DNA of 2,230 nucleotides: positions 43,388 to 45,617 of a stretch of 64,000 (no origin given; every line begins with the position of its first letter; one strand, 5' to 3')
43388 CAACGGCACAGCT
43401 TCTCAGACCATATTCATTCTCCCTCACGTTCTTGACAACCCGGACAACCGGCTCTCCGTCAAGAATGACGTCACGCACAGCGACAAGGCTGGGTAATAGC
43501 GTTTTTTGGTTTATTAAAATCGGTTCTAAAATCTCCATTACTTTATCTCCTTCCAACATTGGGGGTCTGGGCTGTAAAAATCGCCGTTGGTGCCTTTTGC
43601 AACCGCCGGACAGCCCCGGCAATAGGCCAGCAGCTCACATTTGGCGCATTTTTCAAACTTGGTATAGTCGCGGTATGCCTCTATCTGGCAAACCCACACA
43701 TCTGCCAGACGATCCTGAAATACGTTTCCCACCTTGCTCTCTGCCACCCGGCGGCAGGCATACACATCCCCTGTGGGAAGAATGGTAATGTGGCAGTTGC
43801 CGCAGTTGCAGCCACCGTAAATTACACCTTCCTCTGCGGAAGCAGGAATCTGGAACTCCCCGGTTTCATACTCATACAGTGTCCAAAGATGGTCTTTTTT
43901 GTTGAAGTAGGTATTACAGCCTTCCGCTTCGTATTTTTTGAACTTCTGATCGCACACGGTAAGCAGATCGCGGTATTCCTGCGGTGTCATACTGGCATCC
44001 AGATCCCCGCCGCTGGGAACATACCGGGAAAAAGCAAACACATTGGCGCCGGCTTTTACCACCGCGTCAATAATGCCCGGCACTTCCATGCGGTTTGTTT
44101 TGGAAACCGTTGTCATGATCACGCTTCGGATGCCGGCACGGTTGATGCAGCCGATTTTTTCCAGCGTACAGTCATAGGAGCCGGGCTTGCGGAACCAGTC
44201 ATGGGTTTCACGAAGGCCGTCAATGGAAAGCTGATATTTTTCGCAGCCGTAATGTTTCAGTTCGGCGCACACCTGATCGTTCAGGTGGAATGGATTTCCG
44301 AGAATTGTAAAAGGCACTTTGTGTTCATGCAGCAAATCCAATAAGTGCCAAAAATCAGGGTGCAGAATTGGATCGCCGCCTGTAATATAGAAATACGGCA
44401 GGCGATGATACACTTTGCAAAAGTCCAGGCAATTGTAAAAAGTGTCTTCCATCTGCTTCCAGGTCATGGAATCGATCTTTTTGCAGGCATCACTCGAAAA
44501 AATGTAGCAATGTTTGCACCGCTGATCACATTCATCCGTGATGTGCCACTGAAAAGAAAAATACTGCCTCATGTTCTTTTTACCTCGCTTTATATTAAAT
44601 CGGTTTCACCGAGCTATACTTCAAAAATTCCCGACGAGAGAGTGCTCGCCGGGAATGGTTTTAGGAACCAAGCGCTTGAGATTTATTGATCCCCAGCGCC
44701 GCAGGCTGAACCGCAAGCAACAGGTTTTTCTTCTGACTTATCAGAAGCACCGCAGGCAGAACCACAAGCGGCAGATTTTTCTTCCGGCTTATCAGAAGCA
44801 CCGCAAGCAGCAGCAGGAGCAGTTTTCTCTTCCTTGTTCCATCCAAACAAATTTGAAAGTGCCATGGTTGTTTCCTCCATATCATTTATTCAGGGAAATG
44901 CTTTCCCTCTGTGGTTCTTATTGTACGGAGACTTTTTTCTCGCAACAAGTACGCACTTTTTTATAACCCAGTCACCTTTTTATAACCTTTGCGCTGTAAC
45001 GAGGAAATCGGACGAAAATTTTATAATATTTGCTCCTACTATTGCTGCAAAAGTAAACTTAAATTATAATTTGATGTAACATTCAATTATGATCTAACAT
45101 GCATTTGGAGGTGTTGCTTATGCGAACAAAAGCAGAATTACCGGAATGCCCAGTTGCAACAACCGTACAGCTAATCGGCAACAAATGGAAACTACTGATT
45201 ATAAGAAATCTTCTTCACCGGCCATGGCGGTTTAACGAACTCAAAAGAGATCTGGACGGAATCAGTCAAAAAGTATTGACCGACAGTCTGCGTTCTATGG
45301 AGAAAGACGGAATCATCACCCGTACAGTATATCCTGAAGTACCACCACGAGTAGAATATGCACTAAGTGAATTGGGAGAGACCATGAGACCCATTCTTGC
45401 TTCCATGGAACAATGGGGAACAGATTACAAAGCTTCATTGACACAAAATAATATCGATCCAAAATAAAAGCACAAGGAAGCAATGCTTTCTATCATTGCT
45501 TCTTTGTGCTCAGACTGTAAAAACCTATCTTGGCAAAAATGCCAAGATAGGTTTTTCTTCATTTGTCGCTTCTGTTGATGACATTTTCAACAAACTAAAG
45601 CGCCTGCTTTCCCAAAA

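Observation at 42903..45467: ACGX-repeat peptide with radical SAM/SPASM maturase: an uncharacterised RiPP-like cluster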

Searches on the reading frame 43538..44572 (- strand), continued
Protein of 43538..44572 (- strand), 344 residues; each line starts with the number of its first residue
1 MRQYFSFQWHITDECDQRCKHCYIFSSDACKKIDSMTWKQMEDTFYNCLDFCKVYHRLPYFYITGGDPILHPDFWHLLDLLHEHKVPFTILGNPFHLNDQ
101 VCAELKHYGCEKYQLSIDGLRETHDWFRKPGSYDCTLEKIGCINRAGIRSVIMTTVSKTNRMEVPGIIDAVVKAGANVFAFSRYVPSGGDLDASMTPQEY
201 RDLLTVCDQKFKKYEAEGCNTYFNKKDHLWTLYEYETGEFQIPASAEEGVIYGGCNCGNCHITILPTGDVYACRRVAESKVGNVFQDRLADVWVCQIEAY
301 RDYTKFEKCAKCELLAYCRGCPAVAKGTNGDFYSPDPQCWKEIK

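Call 41: search_protein_families(library=pfam, proteins=[P0130, P0133, P0134, P0140, P0159, P0177, P0184, P0206, P0185, P0203], max_evalue=0.001)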
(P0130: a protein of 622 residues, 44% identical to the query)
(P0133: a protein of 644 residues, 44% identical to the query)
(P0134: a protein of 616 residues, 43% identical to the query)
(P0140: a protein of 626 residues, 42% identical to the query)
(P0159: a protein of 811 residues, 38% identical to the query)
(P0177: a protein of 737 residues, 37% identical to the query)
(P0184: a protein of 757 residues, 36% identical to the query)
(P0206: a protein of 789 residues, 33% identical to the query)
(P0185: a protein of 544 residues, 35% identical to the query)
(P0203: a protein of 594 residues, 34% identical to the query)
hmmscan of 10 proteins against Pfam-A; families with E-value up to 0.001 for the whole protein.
P0130 (622 aa): 2 families
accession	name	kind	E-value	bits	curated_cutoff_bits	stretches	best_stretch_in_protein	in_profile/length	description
PF04055.27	Radical_SAM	-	4.3e-18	66.5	29.5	1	281-439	3-164/166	Radical SAM superfamily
PF13186.11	SPASM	-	0.00072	20.2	21.5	1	528-583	4-67/67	Iron-sulfur cluster-binding domain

P0133 (644 aa): 2 families
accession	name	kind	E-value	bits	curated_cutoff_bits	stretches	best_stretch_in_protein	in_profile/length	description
PF04055.27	Radical_SAM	-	3.7e-20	73.2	29.5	1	310-469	3-165/166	Radical SAM superfamily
PF13186.11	SPASM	-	2.4e-06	28.2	21.5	1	558-615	1-67/67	Iron-sulfur cluster-binding domain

P0134 (616 aa): 2 families
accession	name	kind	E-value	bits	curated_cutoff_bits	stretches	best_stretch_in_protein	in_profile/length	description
PF04055.27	Radical_SAM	-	4.9e-18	66.3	29.5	1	283-427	3-150/166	Radical SAM superfamily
PF13186.11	SPASM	-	0.00092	19.9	21.5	1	534-587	6-67/67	Iron-sulfur cluster-binding domain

P0140 (626 aa): 2 families
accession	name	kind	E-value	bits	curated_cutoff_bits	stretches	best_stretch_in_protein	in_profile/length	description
PF04055.27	Radical_SAM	-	9e-17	62.2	29.5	1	289-447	3-164/166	Radical SAM superfamily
PF13186.11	SPASM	-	9e-06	26.3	21.5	1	544-594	9-67/67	Iron-sulfur cluster-binding domain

P0159 (811 aa): 2 families
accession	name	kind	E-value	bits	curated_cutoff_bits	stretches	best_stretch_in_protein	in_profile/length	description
PF04055.27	Radical_SAM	-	5.5e-19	69.4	29.5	1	474-635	3-165/166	Radical SAM superfamily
PF13186.11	SPASM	-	1.1e-09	38.8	21.5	1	723-780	3-67/67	Iron-sulfur cluster-binding domain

P0177 (737 aa): 3 families
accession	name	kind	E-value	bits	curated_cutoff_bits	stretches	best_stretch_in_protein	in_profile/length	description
PF04055.27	Radical_SAM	-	5.2e-29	102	29.5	1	397-561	3-165/166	Radical SAM superfamily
PF13186.11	SPASM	-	7.8e-10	39.3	21.5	1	647-714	1-66/67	Iron-sulfur cluster-binding domain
PF13353.11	Fer4_12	-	2.7e-08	34.6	22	1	9-97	9-96/137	4Fe-4S single cluster domain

P0184 (757 aa): 2 families
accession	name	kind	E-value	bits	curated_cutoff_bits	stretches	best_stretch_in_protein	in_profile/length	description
PF04055.27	Radical_SAM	-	6.4e-20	72.4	29.5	1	17-178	3-165/166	Radical SAM superfamily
PF13186.11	SPASM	-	3.6e-06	27.6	21.5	1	269-328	1-67/67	Iron-sulfur cluster-binding domain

P0206 (789 aa): 2 families
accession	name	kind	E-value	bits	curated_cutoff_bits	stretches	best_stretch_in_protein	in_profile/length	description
PF04055.27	Radical_SAM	-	1.1e-23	84.6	29.5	1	16-179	3-166/166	Radical SAM superfamily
PF13186.11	SPASM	-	1.7e-07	31.9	21.5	1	269-328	1-67/67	Iron-sulfur cluster-binding domain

P0185 (544 aa): 2 families
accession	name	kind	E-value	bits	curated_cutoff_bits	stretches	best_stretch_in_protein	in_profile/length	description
PF04055.27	Radical_SAM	-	5.4e-25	88.9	29.5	1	206-367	3-166/166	Radical SAM superfamily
PF13186.11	SPASM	-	0.00086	20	21.5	1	454-510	1-66/67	Iron-sulfur cluster-binding domain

P0203 (594 aa): 2 families
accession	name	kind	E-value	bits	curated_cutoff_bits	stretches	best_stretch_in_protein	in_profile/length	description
PF04055.27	Radical_SAM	-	2.9e-16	60.5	29.5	1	260-421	3-165/166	Radical SAM superfamily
PF13186.11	SPASM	-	5.5e-09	36.6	21.5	1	507-566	1-67/67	Iron-sulfur cluster-binding domain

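Call 61: find_encoding_contigs(protein=P0127, flank=5000, max_places=3)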
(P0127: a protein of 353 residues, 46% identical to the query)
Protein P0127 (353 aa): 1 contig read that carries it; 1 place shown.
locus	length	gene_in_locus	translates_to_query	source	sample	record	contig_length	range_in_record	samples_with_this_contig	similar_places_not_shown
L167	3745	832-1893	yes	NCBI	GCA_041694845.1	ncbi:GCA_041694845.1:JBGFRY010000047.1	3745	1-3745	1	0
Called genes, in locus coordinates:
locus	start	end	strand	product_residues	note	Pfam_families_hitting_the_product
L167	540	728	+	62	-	-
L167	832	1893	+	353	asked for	PF04055:Radical_SAM, PF13186:SPASM (weak)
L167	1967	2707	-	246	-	PF03848:TehB, PF01209:Ubie_methyltran, PF13489:Methyltransf_23, PF08241:Methyltransf_11, PF08242:Methyltransf_12, PF13649:Methyltransf_25, PF13847:Methyltransf_31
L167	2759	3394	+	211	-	PF03848:TehB, PF01209:Ubie_methyltran, PF13489:Methyltransf_23, PF05175:MTS, PF13847:Methyltransf_31, PF08241:Methyltransf_11, PF08242:Methyltransf_12, PF13649:Methyltransf_25, +1 more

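Call 62: find_encoding_contigs(protein=P0132, flank=5000, max_places=3)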
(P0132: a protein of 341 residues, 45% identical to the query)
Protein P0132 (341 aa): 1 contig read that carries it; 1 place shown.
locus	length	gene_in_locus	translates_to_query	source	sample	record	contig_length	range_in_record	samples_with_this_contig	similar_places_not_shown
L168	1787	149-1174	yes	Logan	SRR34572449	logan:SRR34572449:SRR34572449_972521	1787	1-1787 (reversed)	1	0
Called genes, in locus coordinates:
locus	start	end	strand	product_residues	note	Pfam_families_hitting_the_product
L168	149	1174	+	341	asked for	PF04055:Radical_SAM, PF13186:SPASM (weak)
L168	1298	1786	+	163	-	?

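Call 65: search_solved_structures(query=window:43538-44572:-, max_evalue=0.00001)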
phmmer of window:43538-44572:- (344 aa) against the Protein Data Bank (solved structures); distinct sequences matched with E-value up to 0.00001: 4.
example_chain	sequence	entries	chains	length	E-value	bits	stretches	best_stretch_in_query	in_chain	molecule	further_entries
6efn_A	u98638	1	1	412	4.3e-10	42.4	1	9-185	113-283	Sporulation killing factor maturation protein SkfB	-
5wgg_A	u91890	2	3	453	1.4e-06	30.8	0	9-324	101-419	Radical SAM domain protein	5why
7vob_C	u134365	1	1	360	1.8e-06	30.5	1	55-181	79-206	Cytosylglucuronate decarboxylase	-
7voc_C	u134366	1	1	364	1.8e-06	30.4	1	55-181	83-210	Cytosylglucuronate decarboxylase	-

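Call 84: search_protein_families(library=padloc, proteins=[window:43538-44572:-], max_evalue=0.001)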
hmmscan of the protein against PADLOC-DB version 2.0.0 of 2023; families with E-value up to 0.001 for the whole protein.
window:43538-44572:- (344 aa): 2 families
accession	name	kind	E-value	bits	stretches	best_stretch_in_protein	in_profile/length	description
PDLC02903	pVip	-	1.6e-13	48.7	1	7-183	2-173/257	Viperins not associated with kinases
PDLC02904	pVip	-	6.4e-08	30.4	1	7-163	5-156/262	Viperins associated with kinases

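Call 86: find_encoding_contigs(protein=P0133, flank=5000, max_places=2)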
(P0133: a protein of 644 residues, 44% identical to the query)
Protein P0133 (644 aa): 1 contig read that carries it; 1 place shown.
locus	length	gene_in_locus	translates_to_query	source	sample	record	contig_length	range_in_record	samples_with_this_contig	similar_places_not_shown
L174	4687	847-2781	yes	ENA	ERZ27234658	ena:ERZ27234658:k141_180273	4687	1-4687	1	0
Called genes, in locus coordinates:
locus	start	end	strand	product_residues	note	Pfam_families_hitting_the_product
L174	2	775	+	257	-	?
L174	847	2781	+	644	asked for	PF04055:Radical_SAM, PF13186:SPASM (weak)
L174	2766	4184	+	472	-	PF04055:Radical_SAM, PF13353:Fer4_12 (weak)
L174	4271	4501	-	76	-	-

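Call 87: find_encoding_contigs(protein=P0122, flank=6000, max_places=2)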
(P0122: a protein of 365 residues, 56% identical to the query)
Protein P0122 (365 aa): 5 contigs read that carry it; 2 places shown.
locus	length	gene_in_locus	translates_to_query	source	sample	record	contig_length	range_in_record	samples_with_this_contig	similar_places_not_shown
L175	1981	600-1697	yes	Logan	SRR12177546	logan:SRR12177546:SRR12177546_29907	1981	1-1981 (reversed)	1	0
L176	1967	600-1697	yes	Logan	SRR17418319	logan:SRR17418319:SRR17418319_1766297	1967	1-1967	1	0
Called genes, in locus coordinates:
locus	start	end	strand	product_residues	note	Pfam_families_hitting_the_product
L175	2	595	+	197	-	?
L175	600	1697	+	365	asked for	PF04055:Radical_SAM, PF13186:SPASM (weak)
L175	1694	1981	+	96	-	?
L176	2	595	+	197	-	?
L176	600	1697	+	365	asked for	PF04055:Radical_SAM, PF13186:SPASM (weak)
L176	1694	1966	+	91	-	?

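Call 89: predict_structure(alignment_id=A2)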
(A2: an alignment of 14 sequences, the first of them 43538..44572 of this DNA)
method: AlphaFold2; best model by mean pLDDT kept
length: 344 residues; sequences in the alignment: 14
mean_pLDDT: 65.8   pTM: 0.68
mean pLDDT of the five models: 65.8, 64.3, 64.1, 62.9, 61.0
residues with pLDDT >= 90: 77; 70-90: 110; 50-70: 39; < 50: 118
segments of 3 or more residues with pLDDT < 50: 14-34, 183-193, 249-261, 272-344
pLDDT, mean of each block of 10 residues (from residue 1): 70 46 33 62 82 78 78 91 94 90 97 88 79 93 96 79 93 91 44 59 87 92 72 72 61 42 56 36 27 24 40 40 26 32 36
secondary structure, 60 per line:
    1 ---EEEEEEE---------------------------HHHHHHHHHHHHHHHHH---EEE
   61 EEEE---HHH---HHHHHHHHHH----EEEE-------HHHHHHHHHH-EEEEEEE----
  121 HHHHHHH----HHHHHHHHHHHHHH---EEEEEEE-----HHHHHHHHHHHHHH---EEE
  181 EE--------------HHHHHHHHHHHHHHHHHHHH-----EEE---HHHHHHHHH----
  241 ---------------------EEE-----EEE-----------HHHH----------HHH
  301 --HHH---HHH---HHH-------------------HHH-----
elements in order: E4-10 H38-54 E58-64 H74-83 E88-91 H99-108 E110-116 H121-127 H132-145 E149-155 H161-174 E178-182 H197-216 E222-224 H228-236 E262-264 E270-272 H284-287

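Call 91: fold_search(model_id=the predicted structure, library=pdb)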
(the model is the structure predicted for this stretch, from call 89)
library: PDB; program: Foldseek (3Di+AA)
matches with E <= 10: 1636; with E <= 0.001: 156
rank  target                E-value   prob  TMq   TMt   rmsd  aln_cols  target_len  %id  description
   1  6efn                  2.3e-10  1.00  0.52  0.47   4.3       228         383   18  Structure of a RiPP maturase, SkfB (released 2018-10-24)
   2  7vob                  5.9e-09  1.00  0.44  0.46   5.1       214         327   20  The crystal structure of a Radical SAM Enzyme BlsE involved in the Biosynthesis of Blasticidin S (released 2022-05-04)
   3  5v1q_B                9.6e-08  1.00  0.50  0.40   5.2       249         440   18  Crystal structure of Streptococcus suis SuiB (released 2017-08-30)
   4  5exi                  1.8e-07  1.00  0.46  0.55   6.5       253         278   17  Crystal structure of M. tuberculosis lipoyl synthase at 2.28 A resolution (released 2016-08-10)
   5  5v1q_A                3.9e-07  1.00  0.48  0.40   5.6       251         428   17  Crystal structure of Streptococcus suis SuiB (released 2017-08-30)
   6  5exj                  3.9e-07  1.00  0.45  0.53   7.0       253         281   16  Crystal structure of M. tuberculosis lipoyl synthase at 1.64 A resolution (released 2016-08-10)
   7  5v1t_A                4.9e-07  1.00  0.50  0.40   5.2       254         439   17  Crystal structure of Streptococcus suis SuiB bound to precursor peptide SuiA (released 2017-08-30)
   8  4k36_A                5.6e-07  1.00  0.53  0.49   8.8       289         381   17  His6 tagged anSMEcpe with bound AdoMet (released 2013-05-08)
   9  5v1s_A                5.9e-07  1.00  0.49  0.41   5.0       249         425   18  Crystal structure of Streptococcus suis SuiB bound to S-adenosylmethionine (released 2017-08-30)
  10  4k38_A                8.5e-07  1.00  0.52  0.49  12.6       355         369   16  Native anSMEcpe with bound AdoMet and Kp18Cys peptide (released 2013-05-08)
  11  1olt                  1.6e-06  1.00  0.41  0.34   6.3       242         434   16  Coproporphyrinogen III oxidase (HemN) from Escherichia coli is a Radical SAM enzyme. (released 2003-12-04)
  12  4k37_B                1.8e-06  1.00  0.51  0.48  12.7       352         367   15  Native anSMEcpe with bound AdoMet (released 2013-05-08)
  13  4k37_A                2.0e-06  1.00  0.53  0.51   8.8       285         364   16  Native anSMEcpe with bound AdoMet (released 2013-05-08)
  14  5v1s_B                2.2e-06  1.00  0.48  0.40   5.8       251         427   16  Crystal structure of Streptococcus suis SuiB bound to S-adenosylmethionine (released 2017-08-30)
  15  5exk_I                2.9e-06  1.00  0.40  0.45   4.5       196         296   16  Crystal structure of M. tuberculosis lipoyl synthase with 6-thiooctanoyl peptide intermediate (released 2016-08-10)
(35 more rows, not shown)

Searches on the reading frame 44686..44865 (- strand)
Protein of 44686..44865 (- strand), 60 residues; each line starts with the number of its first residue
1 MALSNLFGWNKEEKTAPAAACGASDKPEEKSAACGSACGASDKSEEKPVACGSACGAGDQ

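Call 3: search_protein_families(library=ncbifam, proteins=[window:44686-44865:-], max_evalue=0.01)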
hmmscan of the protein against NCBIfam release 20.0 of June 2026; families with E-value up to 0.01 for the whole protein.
seq(60 aa): 1 family
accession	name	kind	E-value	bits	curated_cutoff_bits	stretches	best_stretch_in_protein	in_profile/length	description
TIGR04341.1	target_ACGX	subfamily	3.6e-20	72.4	28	1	1-60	1-65/65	ACGX-repeat peptide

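Call 4: search_protein_families(library=pfam, proteins=[window:44686-44865:-], max_evalue=0.01)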
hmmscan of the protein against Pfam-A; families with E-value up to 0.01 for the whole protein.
seq(60 aa): 0 families

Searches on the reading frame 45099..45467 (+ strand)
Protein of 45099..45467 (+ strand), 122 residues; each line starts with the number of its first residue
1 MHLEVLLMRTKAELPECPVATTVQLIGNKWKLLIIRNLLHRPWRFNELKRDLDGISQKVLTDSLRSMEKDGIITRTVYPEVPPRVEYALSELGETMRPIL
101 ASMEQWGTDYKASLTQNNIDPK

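Call 3: search_protein_families(library=ncbifam, proteins=[window:45099-45467:+], max_evalue=0.01)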
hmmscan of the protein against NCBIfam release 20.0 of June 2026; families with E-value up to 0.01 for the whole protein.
window:45099-45467:+ (122 aa): 3 families
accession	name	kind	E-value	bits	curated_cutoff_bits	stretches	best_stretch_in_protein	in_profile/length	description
NF047364.1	redox_TF_RrpB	exception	1.8e-35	121.3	175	1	16-111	4-104/105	MarR family transcription factor RrpB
NF047367.1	redox_TF_RrpA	exception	3.1e-24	85.2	185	1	14-111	3-101/101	MarR family transcription factor RrpA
NF053602.1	Phr_regulator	exception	0.0049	16.5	320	1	23-87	6-71/191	heat shock transcription regulator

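Call 4: search_protein_families(library=pfam, proteins=[window:45099-45467:+], max_evalue=0.01)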
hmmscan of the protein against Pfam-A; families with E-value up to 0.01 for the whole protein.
window:45099-45467:+ (122 aa): 1 family
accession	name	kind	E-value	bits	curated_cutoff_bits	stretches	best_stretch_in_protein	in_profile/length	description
PF01638.23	HxlR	-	1.6e-32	111.6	20.8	1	25-111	1-87/91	HxlR-like helix-turn-helix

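Call 84: search_protein_families(library=padloc, proteins=[window:45120-45467:+], max_evalue=0.001)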
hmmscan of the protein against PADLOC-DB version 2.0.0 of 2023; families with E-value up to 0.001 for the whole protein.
window:45120-45467:+ (115 aa): 0 families
